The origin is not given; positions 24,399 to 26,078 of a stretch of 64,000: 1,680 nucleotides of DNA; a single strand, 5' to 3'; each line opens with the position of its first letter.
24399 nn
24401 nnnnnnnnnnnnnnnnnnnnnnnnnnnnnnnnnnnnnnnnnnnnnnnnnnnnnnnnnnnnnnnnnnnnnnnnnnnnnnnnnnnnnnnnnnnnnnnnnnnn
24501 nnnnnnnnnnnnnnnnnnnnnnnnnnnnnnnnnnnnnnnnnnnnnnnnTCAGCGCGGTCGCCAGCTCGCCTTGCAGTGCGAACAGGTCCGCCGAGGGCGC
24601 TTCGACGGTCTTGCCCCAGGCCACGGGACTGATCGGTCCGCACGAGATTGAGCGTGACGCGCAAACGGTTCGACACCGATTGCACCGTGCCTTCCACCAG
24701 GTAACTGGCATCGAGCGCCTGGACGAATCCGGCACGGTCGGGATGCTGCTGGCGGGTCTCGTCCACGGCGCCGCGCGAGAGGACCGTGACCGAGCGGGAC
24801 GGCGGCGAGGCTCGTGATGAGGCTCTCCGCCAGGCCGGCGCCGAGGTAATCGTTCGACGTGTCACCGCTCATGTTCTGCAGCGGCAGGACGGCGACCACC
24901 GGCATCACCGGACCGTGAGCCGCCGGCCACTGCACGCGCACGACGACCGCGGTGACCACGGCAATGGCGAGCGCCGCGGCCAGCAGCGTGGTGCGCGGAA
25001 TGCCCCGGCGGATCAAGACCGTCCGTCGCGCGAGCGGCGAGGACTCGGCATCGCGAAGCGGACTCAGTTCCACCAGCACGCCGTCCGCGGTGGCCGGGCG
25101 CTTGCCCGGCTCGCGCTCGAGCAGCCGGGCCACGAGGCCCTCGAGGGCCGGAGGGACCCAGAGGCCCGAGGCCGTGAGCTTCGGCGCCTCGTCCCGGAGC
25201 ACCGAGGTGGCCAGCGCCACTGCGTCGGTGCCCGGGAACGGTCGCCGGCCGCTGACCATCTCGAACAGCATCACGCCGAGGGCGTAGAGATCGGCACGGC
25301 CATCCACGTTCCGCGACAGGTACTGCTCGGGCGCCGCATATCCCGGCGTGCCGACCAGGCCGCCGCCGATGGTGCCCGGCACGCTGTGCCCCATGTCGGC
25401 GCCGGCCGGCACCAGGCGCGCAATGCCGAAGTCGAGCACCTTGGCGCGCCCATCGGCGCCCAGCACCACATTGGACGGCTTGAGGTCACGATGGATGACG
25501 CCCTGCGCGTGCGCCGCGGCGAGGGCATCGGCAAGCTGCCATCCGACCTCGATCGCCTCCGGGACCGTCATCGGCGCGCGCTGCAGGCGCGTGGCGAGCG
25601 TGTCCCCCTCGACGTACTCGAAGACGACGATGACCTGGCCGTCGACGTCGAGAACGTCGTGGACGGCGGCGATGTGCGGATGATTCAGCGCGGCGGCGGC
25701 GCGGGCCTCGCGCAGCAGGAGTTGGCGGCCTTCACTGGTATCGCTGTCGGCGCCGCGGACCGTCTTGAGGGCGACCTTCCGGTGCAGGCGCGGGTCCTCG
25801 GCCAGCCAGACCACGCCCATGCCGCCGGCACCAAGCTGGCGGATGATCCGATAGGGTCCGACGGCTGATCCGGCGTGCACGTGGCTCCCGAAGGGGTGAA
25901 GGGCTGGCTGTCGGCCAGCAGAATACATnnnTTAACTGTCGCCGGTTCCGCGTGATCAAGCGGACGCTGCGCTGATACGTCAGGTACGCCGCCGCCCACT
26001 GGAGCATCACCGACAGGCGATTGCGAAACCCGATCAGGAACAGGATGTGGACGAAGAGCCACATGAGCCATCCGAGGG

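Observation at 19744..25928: Tandem duplication of a two-gene module: Ser/Thr kinase-TPR plus a small uncharacterised protein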

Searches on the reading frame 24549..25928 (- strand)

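Call 3: search_protein_families(library=pfam, proteins=[window:24549-25928:-], max_evalue=0.1)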
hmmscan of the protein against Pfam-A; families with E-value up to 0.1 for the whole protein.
window:24549-25928:- (459 aa): 5 families
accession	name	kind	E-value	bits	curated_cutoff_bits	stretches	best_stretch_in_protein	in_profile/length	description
PF00069.31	Pkinase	-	2.7e-44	152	31.7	1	26-280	1-254/263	Protein kinase domain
PF07714.23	PK_Tyr_Ser-Thr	-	1.9e-30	106.5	23.1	1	28-279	3-250/258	Protein tyrosine and serine/threonine kinase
PF01636.29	APH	-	6.3e-07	29.8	23.2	1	132-182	154-209/239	Phosphotransferase enzyme family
PF03109.22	ABC1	-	0.00033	20.3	22.9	1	97-171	141-215/244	ABC1 atypical kinase-like domain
PF11941.14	DUF3459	-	0.043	14.6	22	1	70-155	6-88/90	Domain of unknown function (DUF3459)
